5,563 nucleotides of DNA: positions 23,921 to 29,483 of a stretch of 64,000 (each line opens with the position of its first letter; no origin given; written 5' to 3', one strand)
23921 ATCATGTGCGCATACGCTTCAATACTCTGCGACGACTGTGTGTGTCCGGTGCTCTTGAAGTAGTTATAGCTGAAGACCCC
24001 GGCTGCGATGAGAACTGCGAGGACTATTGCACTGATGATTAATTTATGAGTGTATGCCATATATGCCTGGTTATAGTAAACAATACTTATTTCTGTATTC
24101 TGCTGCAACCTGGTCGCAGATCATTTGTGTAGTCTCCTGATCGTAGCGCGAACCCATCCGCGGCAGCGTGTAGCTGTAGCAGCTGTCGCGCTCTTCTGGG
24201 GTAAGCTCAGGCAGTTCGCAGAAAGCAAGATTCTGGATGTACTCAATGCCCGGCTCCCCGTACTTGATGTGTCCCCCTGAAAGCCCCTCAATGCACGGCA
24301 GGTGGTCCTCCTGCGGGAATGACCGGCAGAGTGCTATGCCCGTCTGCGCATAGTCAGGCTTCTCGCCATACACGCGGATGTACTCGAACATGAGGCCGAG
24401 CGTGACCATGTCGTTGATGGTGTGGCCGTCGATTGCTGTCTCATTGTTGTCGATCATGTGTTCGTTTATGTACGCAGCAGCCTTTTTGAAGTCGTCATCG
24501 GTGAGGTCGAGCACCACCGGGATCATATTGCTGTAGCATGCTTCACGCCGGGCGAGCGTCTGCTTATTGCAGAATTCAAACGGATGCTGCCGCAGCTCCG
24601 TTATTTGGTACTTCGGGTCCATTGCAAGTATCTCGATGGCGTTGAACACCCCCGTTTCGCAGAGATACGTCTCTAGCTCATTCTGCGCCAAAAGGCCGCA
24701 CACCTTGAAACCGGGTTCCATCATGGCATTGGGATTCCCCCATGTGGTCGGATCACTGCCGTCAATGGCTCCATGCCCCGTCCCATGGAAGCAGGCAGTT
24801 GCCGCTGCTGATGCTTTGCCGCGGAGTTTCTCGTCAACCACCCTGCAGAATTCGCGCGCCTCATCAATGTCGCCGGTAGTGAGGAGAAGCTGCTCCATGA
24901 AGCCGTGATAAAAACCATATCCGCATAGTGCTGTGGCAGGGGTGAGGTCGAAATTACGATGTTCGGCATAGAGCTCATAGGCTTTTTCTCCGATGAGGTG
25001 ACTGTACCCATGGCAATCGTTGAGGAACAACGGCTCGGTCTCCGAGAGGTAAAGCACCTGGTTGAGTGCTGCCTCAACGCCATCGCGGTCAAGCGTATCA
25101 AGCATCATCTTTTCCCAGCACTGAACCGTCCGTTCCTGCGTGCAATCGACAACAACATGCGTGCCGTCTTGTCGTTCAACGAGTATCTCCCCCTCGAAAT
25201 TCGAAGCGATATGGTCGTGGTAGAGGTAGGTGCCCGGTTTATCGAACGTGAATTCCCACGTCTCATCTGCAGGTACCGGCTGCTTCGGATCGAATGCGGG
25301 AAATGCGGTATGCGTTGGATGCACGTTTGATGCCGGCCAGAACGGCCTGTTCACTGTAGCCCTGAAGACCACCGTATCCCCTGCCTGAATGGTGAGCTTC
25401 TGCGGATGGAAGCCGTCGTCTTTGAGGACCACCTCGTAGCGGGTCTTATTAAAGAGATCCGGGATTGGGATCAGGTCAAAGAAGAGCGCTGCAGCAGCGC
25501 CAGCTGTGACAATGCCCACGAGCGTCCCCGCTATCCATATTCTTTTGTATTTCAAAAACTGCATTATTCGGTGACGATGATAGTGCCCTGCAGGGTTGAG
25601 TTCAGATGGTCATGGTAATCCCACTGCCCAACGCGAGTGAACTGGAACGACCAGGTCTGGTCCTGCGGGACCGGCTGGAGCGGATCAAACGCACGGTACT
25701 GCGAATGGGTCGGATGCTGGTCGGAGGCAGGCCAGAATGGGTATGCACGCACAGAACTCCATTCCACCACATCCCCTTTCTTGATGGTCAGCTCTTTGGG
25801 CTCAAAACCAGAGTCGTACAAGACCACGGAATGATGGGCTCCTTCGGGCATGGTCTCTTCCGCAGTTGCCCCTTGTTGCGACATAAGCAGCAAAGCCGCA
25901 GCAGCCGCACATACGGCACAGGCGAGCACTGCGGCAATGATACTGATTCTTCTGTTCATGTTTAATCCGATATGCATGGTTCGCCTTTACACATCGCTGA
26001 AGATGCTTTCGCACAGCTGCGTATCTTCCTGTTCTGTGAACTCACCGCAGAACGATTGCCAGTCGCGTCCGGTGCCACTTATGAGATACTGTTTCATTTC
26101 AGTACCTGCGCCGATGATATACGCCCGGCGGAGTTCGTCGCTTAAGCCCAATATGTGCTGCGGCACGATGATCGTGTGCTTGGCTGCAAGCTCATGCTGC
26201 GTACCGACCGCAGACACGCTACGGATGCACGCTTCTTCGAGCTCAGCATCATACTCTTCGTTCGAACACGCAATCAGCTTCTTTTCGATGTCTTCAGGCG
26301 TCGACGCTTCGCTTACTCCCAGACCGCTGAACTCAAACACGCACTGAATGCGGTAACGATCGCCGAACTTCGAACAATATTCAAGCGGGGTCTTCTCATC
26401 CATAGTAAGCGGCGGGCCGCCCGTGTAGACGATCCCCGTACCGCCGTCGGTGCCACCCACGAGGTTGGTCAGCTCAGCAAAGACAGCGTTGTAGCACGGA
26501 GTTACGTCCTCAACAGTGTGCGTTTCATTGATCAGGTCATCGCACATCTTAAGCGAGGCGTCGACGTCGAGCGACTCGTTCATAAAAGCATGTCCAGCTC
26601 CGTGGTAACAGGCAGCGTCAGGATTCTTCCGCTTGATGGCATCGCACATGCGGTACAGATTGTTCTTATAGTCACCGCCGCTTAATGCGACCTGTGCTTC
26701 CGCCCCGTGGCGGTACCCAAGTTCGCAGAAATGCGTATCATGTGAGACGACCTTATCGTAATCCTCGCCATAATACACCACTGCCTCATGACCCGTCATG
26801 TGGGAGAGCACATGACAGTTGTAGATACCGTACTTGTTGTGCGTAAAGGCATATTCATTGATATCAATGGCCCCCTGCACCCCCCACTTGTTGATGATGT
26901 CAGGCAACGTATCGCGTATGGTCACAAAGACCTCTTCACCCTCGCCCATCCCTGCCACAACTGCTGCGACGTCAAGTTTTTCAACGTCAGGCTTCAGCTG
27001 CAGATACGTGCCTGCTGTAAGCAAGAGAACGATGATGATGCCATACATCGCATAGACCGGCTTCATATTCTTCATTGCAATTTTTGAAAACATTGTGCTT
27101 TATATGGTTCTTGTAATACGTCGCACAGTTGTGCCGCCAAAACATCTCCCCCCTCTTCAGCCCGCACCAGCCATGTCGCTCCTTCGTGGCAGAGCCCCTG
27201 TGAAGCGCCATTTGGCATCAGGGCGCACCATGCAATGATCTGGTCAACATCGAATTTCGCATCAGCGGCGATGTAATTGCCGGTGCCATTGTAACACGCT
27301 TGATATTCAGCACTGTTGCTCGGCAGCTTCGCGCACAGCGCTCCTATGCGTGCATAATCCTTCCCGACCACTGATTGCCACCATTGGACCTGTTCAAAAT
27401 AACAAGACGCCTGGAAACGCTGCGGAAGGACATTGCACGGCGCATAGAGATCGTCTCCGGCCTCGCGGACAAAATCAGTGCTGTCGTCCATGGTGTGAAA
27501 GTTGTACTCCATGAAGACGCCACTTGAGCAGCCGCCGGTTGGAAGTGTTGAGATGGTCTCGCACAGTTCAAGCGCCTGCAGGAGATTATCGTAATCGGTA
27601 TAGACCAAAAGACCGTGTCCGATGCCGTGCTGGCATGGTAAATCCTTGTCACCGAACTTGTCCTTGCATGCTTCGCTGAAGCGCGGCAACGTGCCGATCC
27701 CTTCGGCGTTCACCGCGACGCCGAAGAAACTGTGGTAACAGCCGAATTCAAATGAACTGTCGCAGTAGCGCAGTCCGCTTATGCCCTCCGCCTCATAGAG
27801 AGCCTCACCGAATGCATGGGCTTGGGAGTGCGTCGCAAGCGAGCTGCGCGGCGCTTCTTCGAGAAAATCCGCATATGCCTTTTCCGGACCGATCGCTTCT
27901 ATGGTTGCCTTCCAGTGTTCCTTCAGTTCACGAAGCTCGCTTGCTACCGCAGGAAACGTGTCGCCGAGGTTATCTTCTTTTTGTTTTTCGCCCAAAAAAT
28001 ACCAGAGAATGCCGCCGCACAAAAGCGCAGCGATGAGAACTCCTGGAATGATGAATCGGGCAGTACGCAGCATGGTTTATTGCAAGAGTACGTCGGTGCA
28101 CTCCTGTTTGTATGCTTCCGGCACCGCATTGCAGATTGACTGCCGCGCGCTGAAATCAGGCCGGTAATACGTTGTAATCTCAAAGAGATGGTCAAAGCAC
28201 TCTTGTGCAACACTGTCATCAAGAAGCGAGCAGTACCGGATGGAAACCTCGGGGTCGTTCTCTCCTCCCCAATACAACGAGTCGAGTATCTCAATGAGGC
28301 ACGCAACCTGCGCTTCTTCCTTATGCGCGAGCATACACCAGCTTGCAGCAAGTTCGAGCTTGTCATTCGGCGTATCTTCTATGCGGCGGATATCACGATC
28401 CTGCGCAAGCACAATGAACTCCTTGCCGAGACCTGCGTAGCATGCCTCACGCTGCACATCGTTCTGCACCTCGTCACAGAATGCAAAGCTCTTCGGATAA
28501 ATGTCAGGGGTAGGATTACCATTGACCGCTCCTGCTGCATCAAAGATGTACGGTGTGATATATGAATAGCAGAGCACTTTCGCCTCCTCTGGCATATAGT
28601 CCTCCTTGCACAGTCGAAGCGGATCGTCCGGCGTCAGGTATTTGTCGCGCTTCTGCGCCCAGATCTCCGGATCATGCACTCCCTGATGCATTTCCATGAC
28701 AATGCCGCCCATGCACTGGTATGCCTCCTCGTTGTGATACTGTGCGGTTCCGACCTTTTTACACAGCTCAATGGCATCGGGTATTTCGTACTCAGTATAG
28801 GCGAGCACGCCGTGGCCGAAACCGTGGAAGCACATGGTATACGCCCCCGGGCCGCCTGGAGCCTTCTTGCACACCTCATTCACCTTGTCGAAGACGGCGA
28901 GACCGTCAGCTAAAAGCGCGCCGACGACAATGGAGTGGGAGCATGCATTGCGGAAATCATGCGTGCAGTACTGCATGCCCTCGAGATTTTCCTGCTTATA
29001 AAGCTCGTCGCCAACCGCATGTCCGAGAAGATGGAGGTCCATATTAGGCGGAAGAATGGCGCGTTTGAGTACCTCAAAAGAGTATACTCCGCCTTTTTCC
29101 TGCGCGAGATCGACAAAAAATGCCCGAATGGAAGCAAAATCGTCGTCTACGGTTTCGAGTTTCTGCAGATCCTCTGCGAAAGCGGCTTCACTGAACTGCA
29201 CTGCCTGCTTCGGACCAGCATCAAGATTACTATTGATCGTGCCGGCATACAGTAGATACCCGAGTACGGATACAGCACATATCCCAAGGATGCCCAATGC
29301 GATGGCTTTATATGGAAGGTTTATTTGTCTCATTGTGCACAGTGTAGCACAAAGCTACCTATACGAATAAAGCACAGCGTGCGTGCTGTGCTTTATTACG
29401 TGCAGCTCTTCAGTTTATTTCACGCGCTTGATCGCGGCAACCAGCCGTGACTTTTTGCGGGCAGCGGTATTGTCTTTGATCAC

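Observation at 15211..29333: Operon-like array of about 11 exported paralogous proteins built from two unassigned modules, plus a giant Tyr-rich repeat protein and a TolB-like propeller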

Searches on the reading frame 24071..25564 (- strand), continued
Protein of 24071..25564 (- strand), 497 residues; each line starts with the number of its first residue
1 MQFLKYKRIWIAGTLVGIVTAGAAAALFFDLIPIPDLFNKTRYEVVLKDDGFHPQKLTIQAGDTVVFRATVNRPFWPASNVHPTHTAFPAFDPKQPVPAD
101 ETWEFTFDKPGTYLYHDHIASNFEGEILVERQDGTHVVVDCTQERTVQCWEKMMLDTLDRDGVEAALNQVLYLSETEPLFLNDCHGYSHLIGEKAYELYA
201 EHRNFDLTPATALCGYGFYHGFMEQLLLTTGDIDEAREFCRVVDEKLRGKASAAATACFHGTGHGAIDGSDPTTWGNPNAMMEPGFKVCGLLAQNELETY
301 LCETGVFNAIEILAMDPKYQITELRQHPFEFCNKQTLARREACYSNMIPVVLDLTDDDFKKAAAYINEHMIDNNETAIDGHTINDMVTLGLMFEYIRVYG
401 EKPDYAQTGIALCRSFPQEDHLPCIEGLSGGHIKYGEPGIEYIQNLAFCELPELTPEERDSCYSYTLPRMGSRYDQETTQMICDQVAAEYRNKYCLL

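Call 70: search_protein_families(library=pfam, proteins=[L023:6191-6730:+, L015:1704-2573:+, L049:13715-14518:-, L010:4801-6045:+, L025:1820-2917:+, L039:12711-14534:-, L020:3800-5620:-, L019:50-1150:+, L001:15063-15806:-, L026:7658-8413:+], max_evalue=0.01)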
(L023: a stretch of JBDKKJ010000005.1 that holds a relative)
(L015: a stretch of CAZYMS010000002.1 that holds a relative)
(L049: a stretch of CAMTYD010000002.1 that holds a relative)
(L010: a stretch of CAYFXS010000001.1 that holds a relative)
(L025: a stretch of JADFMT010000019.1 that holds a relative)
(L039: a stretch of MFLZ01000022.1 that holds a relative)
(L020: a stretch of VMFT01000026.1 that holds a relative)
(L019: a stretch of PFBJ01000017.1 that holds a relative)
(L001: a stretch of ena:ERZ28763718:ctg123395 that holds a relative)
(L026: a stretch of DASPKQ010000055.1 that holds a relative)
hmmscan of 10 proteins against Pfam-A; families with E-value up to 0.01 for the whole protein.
L023:6191-6730:+ (179 aa): 0 families

L015:1704-2573:+ (289 aa): 4 families
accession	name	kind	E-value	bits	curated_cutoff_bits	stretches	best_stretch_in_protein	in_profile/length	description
PF13462.12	Thioredoxin_4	-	4.1e-35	121.8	23.2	1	121-284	6-164/165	Thioredoxin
PF01323.26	DSBA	-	4.3e-18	66.2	25.6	1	132-283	2-190/191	DSBA-like thioredoxin domain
PF13098.12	Thioredoxin_2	-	1.5e-09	38.5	27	1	127-282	4-103/104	Thioredoxin-like domain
PF13192.12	Thioredoxin_3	-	0.0058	17.1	24.8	0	253-276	43-67/76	Thioredoxin domain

L049:13715-14518:- (267 aa): 0 families

L010:4801-6045:+ (414 aa): 1 family
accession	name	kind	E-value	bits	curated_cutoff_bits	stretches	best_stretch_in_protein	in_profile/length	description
PF22352.2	K319L-like_PKD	-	0.00077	19.9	27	0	198-238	44-84/84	K319L-like, PKD domain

L025:1820-2917:+ (365 aa): 0 families

L039:12711-14534:- (607 aa): 0 families

L020:3800-5620:- (606 aa): 1 family
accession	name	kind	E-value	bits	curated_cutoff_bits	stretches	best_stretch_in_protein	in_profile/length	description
PF13231.12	PMT_2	-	0.00074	20.2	26.1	1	146-293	3-155/160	Dolichyl-phosphate-mannose-protein mannosyltransferase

L019:50-1150:+ (366 aa): 0 families

L001:15063-15806:- (247 aa): 1 family
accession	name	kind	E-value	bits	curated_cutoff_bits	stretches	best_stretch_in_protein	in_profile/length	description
PF13473.12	Cupredoxin_1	-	0.0006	20.2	27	0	137-164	18-45/104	Cupredoxin-like domain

L026:7658-8413:+ (251 aa): 1 family
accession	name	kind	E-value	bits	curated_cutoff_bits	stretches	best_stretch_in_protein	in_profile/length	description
PF13473.12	Cupredoxin_1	-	9.4e-08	32.5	27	1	14-120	4-104/104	Cupredoxin-like domain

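Call 72: search_protein_families(library=pfam, proteins=[L040:13331-15721:+, L032:12893-15016:+, L045:8690-11008:+, L024:1476-3119:+, L013:4604-6361:+, L058:150-1943:+, L049:8397-10046:+, L055:7282-8904:+], max_evalue=0.01)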
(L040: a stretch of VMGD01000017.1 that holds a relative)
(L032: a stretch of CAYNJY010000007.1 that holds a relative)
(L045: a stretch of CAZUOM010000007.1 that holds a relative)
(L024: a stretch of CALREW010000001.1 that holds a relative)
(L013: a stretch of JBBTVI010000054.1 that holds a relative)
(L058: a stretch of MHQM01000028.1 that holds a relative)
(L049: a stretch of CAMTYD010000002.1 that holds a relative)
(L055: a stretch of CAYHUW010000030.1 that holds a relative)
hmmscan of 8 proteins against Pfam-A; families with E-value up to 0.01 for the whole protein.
L040:13331-15721:+ (796 aa): 1 family
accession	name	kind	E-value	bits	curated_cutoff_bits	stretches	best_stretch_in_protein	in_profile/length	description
PF13473.12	Cupredoxin_1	-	3.8e-05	24.1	27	1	8-113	4-102/104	Cupredoxin-like domain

L032:12893-15016:+ (707 aa): 0 families

L045:8690-11008:+ (772 aa): 0 families

L024:1476-3119:+ (547 aa): 0 families

L013:4604-6361:+ (585 aa): 1 family
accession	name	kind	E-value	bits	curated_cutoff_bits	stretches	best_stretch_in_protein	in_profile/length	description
PF13473.12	Cupredoxin_1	-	4.2e-05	24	27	1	127-224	16-104/104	Cupredoxin-like domain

L058:150-1943:+ (597 aa): 12 families
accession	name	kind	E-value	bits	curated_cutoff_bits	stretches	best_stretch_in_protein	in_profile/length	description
PF13181.12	TPR_8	-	2.1e-14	52.8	25.7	1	162-189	2-29/34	Tetratricopeptide repeat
PF14559.12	TPR_19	-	3.3e-13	50.2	25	2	106-157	5-56/68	Tetratricopeptide repeat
PF07719.23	TPR_2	-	3.2e-12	46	27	0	162-189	2-29/34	Tetratricopeptide repeat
PF00515.34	TPR_1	-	3.5e-12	46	27.8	1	162-188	2-28/34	Tetratricopeptide repeat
PF13431.12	TPR_17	-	1.4e-10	41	24.4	1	114-146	1-33/34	Tetratricopeptide repeat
PF13428.12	TPR_14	-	2.4e-10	40.5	23.5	2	203-243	2-42/44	Tetratricopeptide repeat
PF13424.12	TPR_12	-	2.4e-09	37.7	30.1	1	164-232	6-75/77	Tetratricopeptide repeat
PF13432.12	TPR_16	-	6.6e-07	30.1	32.7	0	207-266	2-61/65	Tetratricopeptide repeat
PF13374.12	TPR_10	-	1.5e-06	28.4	27.5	1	203-232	3-32/42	Tetratricopeptide repeat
PF18998.6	Flg_new_2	-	1.9e-05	25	23.6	1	490-540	15-69/73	Divergent InlB B-repeat domain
PF12895.13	ANAPC3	-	2.8e-05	24.7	27.2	0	110-182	7-77/82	Anaphase-promoting complex, cyclosome, subunit 3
PF01239.28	PPTA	-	0.0064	16.6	29.5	0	113-133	6-26/32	Protein prenyltransferase alpha subunit repeat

L049:8397-10046:+ (549 aa): 1 family
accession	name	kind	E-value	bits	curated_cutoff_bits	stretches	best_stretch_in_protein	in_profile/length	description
PF13473.12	Cupredoxin_1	-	4.8e-07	30.2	27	1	70-175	4-104/104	Cupredoxin-like domain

L055:7282-8904:+ (540 aa): 0 families

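Call 89: search_protein_families(library=pfam, alignment_id=A2, max_evalue=1)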
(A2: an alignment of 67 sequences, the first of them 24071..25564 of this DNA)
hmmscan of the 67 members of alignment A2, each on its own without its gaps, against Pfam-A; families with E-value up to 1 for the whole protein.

A. member 1, window:24071-25564:- (497 aa): 1 family
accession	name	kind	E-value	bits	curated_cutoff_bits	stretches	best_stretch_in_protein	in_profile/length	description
PF13473.12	Cupredoxin_1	-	2.1e-06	28.1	27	1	39-129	19-104/104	Cupredoxin-like domain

B. families by the number of members that match (of 67 scanned): 34 families (the first 25 are shown)
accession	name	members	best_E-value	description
PF13473.12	Cupredoxin_1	52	1.3e-10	Cupredoxin-like domain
PF07732.21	Cu-oxidase_3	9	0.0004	Multicopper oxidase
PF00127.26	Copper-bind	9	0.01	Copper binding proteins, plastocyanin/azurin family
PF02736.25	Myosin_N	3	0.12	Myosin N-terminal SH3-like domain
PF13759.12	2OG-FeII_Oxy_5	2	0.15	Putative 2OG-Fe(II) oxygenase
PF03304.18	Mlp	1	0.0034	Mlp lipoprotein family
PF00548.26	Peptidase_C3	1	0.0098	3C cysteine protease (picornain 3C)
PF19002.5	DUF5731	1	0.031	Family of unknown function (DUF5731)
PF25575.1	TPR_BSK1_C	1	0.034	Serine/threonine-protein kinase BSK1-like, TPR repeats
PF08308.17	PEGA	1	0.041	PEGA domain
PF09604.15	Potass_KdpF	1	0.042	F subunit of K+-transporting ATPase (Potass_KdpF)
PF01522.26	Polysacc_deac_1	1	0.049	Polysaccharide deacetylase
PF00566.25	RabGAP-TBC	1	0.055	Rab-GTPase-TBC domain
PF03932.20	CutC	1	0.077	CutC family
PF18702.7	DUF5642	1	0.078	Domain of unknown function (DUF5642)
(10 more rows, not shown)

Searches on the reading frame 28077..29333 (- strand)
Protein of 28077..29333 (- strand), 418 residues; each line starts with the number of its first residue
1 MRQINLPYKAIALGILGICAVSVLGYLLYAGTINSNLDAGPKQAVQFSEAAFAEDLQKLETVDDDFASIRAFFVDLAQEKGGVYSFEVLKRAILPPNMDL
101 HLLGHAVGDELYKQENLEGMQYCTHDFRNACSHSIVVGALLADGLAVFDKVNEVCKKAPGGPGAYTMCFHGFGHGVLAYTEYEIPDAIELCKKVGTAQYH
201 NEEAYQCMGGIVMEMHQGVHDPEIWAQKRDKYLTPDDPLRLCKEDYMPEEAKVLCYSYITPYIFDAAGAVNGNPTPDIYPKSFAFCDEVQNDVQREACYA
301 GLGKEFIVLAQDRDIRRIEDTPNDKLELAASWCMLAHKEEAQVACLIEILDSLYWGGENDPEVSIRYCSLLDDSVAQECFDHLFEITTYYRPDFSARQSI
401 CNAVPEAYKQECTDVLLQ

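Call 3: search_protein_families(library=pfam, proteins=[window:28077-29333:-], max_evalue=1)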
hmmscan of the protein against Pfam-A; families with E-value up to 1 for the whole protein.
window:28077-29333:- (418 aa): 2 families
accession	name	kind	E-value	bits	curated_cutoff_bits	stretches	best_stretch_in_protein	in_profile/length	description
PF09604.15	Potass_KdpF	-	0.042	14.2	21.2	1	14-30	1-17/24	F subunit of K+-transporting ATPase (Potass_KdpF)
PF03932.20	CutC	-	0.077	12.9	23.3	1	107-169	61-123/202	CutC family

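Call 4: search_protein_families(library=ncbifam, proteins=[window:28077-29333:-], max_evalue=1)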
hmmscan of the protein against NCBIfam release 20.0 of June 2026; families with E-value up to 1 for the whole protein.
window:28077-29333:- (418 aa): 0 families

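Call 7: search_solved_structures(query=A1, max_evalue=10, show_alignments=2)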
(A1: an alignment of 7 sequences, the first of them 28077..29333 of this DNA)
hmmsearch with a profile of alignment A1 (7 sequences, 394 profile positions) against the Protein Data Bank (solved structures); distinct sequences matched with E-value up to 10: 2.
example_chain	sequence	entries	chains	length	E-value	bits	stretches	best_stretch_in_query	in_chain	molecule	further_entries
8je0_A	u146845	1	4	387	0.033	16.5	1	164-191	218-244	Amidase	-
2hf8_A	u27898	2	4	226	1.3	11.3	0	93-148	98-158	Probable hydrogenase nickel incorporation protein hypB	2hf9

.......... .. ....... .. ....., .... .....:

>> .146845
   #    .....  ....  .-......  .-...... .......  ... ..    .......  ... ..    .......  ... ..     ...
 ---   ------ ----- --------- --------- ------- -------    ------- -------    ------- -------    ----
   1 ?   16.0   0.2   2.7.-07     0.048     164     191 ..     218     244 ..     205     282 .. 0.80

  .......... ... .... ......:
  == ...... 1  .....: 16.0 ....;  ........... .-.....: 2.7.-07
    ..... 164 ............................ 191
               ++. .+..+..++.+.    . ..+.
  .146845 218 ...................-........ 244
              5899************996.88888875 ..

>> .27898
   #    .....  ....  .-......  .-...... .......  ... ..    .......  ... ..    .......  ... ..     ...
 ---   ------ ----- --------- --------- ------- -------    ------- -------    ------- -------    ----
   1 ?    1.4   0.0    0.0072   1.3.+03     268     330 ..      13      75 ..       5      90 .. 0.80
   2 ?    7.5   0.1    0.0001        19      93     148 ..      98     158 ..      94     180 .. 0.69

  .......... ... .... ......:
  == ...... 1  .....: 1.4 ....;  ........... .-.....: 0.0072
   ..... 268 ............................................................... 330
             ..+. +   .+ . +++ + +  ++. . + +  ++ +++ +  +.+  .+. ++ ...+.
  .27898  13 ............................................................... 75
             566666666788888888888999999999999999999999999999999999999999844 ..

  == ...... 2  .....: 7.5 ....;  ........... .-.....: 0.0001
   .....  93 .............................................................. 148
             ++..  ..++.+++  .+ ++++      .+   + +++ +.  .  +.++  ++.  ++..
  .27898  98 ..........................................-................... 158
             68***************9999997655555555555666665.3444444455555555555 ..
